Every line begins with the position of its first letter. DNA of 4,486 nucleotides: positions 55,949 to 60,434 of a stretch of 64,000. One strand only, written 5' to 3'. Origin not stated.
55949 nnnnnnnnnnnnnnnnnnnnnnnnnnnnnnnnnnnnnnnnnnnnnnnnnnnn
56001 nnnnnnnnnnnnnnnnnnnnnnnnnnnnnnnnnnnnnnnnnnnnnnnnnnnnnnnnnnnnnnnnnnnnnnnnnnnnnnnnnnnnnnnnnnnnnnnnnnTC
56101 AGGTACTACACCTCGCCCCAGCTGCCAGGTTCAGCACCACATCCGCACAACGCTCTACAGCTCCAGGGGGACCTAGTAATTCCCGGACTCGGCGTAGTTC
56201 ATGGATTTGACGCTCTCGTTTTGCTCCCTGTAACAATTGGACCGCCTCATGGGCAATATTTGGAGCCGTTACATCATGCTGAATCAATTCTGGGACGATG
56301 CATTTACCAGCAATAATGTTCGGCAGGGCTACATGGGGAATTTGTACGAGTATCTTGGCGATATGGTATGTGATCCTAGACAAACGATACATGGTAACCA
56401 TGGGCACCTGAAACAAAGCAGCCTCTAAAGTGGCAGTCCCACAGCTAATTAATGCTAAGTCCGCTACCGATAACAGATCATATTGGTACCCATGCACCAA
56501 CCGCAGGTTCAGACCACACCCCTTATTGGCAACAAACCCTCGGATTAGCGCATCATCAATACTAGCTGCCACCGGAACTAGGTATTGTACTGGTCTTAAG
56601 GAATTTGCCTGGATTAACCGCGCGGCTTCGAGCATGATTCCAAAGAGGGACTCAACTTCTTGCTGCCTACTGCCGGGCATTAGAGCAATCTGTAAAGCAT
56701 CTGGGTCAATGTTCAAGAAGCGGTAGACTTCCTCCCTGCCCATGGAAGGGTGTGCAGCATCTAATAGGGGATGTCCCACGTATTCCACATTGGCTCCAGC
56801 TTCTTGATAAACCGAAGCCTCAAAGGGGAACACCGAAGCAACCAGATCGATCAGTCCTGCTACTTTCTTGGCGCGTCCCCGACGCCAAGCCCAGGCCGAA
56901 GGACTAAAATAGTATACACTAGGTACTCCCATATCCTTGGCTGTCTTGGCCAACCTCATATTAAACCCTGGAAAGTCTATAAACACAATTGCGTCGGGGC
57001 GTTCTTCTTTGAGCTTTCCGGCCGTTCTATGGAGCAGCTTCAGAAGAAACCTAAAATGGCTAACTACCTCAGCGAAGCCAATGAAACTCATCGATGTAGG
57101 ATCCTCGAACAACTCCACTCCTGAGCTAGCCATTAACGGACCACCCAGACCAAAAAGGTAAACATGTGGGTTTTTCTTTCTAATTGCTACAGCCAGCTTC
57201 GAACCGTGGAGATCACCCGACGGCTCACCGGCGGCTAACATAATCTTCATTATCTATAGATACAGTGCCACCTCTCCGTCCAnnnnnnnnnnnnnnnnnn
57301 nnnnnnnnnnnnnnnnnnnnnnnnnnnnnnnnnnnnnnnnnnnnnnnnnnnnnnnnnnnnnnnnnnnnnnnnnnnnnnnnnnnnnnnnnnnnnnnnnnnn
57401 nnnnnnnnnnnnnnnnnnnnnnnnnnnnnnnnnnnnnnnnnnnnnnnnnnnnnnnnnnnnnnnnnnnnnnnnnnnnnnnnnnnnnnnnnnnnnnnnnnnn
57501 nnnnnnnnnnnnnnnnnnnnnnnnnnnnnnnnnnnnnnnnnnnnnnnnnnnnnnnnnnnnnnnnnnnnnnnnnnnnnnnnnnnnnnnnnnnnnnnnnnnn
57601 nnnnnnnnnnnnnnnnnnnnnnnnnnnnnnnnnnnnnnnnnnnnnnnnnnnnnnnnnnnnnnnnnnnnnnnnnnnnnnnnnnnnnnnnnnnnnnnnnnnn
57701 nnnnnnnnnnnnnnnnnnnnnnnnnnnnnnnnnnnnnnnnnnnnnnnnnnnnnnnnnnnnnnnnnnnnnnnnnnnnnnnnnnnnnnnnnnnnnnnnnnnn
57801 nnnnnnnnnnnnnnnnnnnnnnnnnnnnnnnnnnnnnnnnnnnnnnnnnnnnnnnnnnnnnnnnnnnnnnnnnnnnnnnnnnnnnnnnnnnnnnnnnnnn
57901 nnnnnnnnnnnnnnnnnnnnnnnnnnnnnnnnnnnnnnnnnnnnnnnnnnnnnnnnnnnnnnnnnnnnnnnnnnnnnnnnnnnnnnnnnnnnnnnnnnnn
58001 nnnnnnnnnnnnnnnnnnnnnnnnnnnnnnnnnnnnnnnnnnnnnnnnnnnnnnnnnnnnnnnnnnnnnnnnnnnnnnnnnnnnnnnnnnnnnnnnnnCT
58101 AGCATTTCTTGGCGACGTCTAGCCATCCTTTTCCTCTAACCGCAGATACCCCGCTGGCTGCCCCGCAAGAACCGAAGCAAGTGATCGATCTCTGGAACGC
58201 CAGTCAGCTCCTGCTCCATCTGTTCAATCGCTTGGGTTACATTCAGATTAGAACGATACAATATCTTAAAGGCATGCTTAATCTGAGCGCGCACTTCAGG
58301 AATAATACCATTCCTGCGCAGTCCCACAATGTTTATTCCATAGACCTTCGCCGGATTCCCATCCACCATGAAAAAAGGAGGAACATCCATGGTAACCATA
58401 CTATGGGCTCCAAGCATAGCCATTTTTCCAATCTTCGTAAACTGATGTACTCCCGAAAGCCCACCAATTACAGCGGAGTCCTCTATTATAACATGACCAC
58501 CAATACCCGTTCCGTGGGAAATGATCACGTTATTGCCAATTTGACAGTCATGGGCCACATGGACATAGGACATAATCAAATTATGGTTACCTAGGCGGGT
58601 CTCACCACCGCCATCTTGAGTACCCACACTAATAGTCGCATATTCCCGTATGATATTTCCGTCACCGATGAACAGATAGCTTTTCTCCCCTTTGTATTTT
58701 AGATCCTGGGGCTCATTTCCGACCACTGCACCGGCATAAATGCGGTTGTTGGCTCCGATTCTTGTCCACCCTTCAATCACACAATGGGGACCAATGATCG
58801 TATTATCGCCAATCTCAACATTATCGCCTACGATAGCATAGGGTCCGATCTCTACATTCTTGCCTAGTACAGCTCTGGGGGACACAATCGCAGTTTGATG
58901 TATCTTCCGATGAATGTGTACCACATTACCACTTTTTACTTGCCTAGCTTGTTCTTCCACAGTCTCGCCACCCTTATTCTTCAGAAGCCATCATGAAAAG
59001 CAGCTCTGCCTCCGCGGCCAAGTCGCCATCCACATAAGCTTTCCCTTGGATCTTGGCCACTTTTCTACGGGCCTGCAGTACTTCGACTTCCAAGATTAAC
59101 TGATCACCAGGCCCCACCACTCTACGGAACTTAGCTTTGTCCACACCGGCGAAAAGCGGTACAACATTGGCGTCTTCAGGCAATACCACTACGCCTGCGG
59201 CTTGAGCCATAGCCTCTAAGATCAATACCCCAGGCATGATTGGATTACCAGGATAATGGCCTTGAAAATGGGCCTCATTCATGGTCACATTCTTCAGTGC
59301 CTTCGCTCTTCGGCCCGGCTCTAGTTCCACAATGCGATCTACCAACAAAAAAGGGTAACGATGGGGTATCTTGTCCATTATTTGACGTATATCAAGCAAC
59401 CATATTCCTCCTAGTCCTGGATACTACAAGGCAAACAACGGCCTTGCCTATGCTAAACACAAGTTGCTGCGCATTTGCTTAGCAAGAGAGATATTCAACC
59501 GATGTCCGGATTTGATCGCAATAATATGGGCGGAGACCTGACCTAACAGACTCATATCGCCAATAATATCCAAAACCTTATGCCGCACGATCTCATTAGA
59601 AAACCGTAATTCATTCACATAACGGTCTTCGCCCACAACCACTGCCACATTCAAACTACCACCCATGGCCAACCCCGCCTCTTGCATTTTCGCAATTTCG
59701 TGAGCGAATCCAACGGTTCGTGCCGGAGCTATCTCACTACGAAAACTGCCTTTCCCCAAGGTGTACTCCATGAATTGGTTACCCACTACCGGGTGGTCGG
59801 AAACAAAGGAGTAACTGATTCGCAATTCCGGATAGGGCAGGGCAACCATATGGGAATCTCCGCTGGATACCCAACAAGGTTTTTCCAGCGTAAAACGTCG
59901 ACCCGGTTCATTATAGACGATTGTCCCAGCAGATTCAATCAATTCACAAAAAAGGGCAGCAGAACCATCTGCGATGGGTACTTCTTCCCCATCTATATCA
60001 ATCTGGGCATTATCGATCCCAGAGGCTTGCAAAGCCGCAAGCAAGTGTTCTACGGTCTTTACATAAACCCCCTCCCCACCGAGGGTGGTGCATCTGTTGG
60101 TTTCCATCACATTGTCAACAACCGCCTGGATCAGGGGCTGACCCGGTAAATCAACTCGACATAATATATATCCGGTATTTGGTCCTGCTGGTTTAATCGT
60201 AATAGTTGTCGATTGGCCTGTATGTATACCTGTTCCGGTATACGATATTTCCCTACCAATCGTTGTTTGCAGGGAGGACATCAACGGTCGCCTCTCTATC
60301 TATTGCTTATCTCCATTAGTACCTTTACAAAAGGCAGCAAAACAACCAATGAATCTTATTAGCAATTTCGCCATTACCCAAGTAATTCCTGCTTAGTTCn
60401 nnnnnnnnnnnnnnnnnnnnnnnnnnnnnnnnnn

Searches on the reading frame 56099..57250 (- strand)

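Call 11: search_protein_families(library=ncbifam, proteins=[window:56099-57250:-], max_evalue=0.001)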
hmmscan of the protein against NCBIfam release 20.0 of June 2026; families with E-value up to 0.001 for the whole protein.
window:56099-57250:- (383 aa): 3 families
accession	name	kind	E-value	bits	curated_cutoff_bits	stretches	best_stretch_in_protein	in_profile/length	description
TIGR00215.1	lpxB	equivalog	4.5e-87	292.4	190.25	1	3-375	9-382/382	lipid-A-disaccharide synthase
NF002173.0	PRK01021.1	equivalog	3.5e-54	184.4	1033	1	3-358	229-588/610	lipid-A-disaccharide synthase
TIGR03492.1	TIGR03492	hypoth_equivalog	9.1e-09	34.5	219.2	1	146-244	173-262/396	lipid-A-disaccharide synthase-related protein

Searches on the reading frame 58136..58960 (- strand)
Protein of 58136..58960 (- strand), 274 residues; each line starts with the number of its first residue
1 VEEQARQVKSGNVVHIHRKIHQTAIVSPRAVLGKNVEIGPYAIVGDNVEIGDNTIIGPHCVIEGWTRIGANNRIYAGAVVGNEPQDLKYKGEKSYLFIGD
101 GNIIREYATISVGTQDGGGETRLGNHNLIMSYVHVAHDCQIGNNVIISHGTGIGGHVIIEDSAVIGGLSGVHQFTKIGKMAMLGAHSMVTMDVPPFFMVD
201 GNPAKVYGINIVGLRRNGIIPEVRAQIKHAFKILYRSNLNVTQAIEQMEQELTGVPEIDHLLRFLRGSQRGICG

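Call 14: search_protein_families(library=pfam, proteins=[window:58136-58960:-], max_evalue=0.001)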
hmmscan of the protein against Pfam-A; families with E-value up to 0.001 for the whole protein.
window:58136-58960:- (274 aa): 6 families
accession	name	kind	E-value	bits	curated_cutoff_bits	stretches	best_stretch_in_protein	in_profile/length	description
PF00132.30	Hexapep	-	6.1e-32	108.4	27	4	30-64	2-36/36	Bacterial transferase hexapeptide (six repeats)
PF13720.11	Acetyltransf_11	-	3.8e-30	104.5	24.5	1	192-273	1-82/82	Udp N-acetylglucosamine O-acyltransferase; Domain 2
PF25084.1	LbH_EIF2B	-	1.2e-08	35.3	54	0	131-167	8-43/105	EIF2B subunit epsilon LbH domain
PF21711.3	DCTN5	-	1.5e-06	28.4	40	0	22-95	100-172/182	Dynactin subunit 5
PF25087.1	GMPPB_C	-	2.4e-05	24.4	39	0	35-64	4-33/110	GMPPB C-terminal domain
PF24894.1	Hexapep_GlmU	-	0.0006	20.3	23.3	0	29-85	34-88/104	GlmU-like, C-terminal hexapeptide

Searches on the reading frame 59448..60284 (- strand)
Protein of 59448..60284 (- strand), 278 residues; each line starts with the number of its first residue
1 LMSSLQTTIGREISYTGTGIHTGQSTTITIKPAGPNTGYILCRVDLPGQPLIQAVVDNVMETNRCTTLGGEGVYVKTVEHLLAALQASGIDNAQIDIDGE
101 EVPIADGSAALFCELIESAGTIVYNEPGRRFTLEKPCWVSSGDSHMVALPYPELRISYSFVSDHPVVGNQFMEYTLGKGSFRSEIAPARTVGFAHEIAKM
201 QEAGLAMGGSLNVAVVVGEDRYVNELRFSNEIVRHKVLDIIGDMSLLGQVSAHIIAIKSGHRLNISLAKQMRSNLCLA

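Call 14: search_protein_families(library=pfam, proteins=[window:59448-60284:-], max_evalue=0.001)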
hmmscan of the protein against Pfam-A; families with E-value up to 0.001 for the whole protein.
window:59448-60284:- (278 aa): 1 family
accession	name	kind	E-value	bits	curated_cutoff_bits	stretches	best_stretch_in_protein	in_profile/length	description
PF03331.19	LpxC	-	8.4e-93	311.2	27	1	6-271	1-266/268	UDP-3-O-acyl N-acetylglycosamine deacetylase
